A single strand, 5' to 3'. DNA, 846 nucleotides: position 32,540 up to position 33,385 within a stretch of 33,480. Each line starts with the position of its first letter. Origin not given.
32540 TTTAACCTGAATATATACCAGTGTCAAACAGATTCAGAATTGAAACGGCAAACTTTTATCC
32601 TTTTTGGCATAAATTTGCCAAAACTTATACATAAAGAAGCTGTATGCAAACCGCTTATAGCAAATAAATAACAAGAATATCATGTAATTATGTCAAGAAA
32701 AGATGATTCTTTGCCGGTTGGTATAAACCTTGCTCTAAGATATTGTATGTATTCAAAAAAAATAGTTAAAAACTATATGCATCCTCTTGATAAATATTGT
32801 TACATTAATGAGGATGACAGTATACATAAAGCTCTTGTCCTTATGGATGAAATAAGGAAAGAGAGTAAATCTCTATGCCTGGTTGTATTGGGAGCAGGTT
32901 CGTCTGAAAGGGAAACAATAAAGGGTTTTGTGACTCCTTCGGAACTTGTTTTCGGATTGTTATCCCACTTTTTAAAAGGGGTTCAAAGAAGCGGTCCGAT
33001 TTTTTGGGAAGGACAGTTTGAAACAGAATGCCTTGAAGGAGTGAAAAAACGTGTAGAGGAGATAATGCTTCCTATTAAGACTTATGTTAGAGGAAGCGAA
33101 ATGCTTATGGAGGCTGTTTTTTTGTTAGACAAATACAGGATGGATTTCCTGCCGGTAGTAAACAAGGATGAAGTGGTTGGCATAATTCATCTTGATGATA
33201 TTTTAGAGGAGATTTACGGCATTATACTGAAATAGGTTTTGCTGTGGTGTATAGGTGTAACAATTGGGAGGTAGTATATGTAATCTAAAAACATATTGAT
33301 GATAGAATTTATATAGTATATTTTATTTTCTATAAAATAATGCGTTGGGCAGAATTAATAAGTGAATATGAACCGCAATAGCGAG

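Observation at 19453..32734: Three copies of one modular sigma54 control region (UAS, IHF box, -24/-12) at identical spacing tie together the Ehr-type operon, a CBS-DASS transporter operon and a second CBS gene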

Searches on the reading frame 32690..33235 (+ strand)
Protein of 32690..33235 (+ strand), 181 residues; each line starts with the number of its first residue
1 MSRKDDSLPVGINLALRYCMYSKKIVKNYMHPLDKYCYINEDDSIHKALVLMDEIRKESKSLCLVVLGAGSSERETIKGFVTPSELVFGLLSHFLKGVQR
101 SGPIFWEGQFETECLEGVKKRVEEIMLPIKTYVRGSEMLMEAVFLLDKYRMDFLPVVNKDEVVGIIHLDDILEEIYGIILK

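Call 8: search_protein_families(library=pfam, proteins=[window:32690-33235:+])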
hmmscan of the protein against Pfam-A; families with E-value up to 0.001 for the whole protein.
window:32690-33235:+ (181 aa): 1 family
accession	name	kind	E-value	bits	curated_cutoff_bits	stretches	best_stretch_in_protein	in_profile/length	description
PF00571.33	CBS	-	3.3e-13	50.2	24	1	122-176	1-56/57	CBS domain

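Call 30: search_protein_families(library=ncbifam, proteins=[window:32747-33235:+], max_evalue=0.00001)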
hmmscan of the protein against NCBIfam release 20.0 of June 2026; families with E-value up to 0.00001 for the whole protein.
window:32747-33235:+ (162 aa): 0 families

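Call 83: search_solved_structures(query=window:32747-33235:+, max_evalue=0.01)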
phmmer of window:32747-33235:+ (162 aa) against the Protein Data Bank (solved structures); distinct sequences matched with E-value up to 0.01: 8.
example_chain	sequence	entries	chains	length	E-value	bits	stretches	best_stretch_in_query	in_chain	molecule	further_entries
4fry_A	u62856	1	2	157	1.7e-05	28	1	101-156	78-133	Putative signal-transduction protein with CBS domains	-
2cu0_A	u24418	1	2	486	0.00033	23.8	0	98-153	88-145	Inosine-5'-monophosphate dehydrogenase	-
9s4w_A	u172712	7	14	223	0.00092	22.4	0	94-155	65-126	AcuB from Geobacillus stearothermophilus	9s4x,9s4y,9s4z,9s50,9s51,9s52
3kpb_A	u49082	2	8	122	0.00094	22.3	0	96-153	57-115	Uncharacterized protein MJ0100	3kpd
3kpc_A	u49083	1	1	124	0.00097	22.3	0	97-153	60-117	Uncharacterized protein MJ0100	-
2yvy_A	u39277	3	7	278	0.0026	20.9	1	100-155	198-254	Mg2+ transporter MgtE | Magnesium transporter MgtE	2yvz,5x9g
4o9k_A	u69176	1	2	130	0.0041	20.2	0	111-154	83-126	Arabinose 5-phosphate isomerase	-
2yvx_A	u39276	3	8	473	0.0052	19.9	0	100-155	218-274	Mg2+ transporter MgtE | Magnesium transporter MgtE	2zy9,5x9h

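Call 92: search_protein_representatives(protein=window:32747-33235:+)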
Query: 162 residues. Proteins with E-value up to 0.001 (for the whole library): 156; up to 1e-10: 21; up to 1e-30: 10. The best 150 are listed.
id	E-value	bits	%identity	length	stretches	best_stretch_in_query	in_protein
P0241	5.2e-77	273.4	78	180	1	1-161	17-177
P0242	4.2e-58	212.0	60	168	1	3-162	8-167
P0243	9.5e-55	201.1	58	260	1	3-160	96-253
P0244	5.5e-54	198.6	57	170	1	2-160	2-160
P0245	4.9e-52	192.2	59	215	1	1-160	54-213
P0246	1.7e-49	184.0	54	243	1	1-157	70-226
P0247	3.4e-41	157.0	53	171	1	23-159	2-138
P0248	5.0e-39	150.0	46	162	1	1-157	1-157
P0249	1.5e-31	125.7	59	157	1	2-103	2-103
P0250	3.1e-31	124.7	53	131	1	39-161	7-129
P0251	2.2e-29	118.6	60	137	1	2-112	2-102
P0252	2.2e-27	112.2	69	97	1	33-110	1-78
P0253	2.2e-25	105.7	60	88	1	78-161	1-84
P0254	1.2e-20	90.2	45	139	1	7-104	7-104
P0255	6.5e-16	74.9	33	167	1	4-157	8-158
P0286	3.7e-07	46.5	41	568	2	110-155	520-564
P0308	6.1e-06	42.5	29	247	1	2-161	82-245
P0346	1.3e-04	38.2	28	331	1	4-161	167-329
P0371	4.1e-04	36.6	32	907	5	103-153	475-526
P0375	4.8e-04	36.3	28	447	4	99-159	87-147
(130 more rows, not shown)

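Call 93: search_protein_families(library=pfam, proteins=[P0346, P0286, P0243, P0246, P0308, P0375, P0371], max_evalue=0.001)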
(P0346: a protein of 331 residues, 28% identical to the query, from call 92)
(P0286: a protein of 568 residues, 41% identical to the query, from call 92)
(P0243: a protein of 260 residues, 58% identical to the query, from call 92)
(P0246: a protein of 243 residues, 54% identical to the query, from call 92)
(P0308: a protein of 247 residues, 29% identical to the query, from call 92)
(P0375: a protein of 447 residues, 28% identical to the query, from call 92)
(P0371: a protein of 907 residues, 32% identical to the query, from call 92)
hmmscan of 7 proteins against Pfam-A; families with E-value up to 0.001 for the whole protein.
P0346 (331 aa): 2 families
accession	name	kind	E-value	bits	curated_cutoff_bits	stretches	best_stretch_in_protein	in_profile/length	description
PF00072.30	Response_reg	-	6.7e-14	52.4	30.2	1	9-121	1-111/111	Response regulator receiver domain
PF00571.33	CBS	-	1.6e-13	51.2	24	1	271-325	1-56/57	CBS domain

P0286 (568 aa): 2 families
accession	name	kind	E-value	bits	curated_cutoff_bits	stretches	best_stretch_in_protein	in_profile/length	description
PF00909.26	Ammonium_transp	-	1.4e-104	350.4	23.2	1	4-311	78-396/399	Ammonium Transporter Family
PF00571.33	CBS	-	4.8e-40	136.1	24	3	447-501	1-56/57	CBS domain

P0243 (260 aa): 1 family
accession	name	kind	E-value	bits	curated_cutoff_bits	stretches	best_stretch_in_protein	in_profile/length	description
PF00571.33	CBS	-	5.6e-13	49.5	24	1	196-249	1-55/57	CBS domain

P0246 (243 aa): 1 family
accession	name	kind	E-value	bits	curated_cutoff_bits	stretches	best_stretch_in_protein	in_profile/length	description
PF00571.33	CBS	-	2.2e-11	44.4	24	1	172-225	1-55/57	CBS domain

P0308 (247 aa): 1 family
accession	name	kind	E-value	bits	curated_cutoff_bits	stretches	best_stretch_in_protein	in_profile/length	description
PF00571.33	CBS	-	2.6e-15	56.9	24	1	187-241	1-56/57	CBS domain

P0375 (447 aa): 2 families
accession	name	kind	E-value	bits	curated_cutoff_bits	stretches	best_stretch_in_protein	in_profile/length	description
PF00571.33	CBS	-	2.8e-54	181.7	24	4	216-270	1-56/57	CBS domain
PF05763.18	DUF835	-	1.1e-33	116.3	33.1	1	307-436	7-135/136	Protein of unknown function (DUF835)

P0371 (907 aa): 2 families
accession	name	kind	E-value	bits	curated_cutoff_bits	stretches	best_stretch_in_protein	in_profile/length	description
PF00571.33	CBS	-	2.8e-70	232.9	24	7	131-177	2-48/57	CBS domain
PF00564.30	PB1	-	3.6e-11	43.3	23.6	1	795-869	3-79/84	PB1 domain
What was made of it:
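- A REC-CBS fusion exists among CBS_C relatives (calls 92, 93). A REC-CBS fusion points to a signalling role for this CBS type (call 93).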
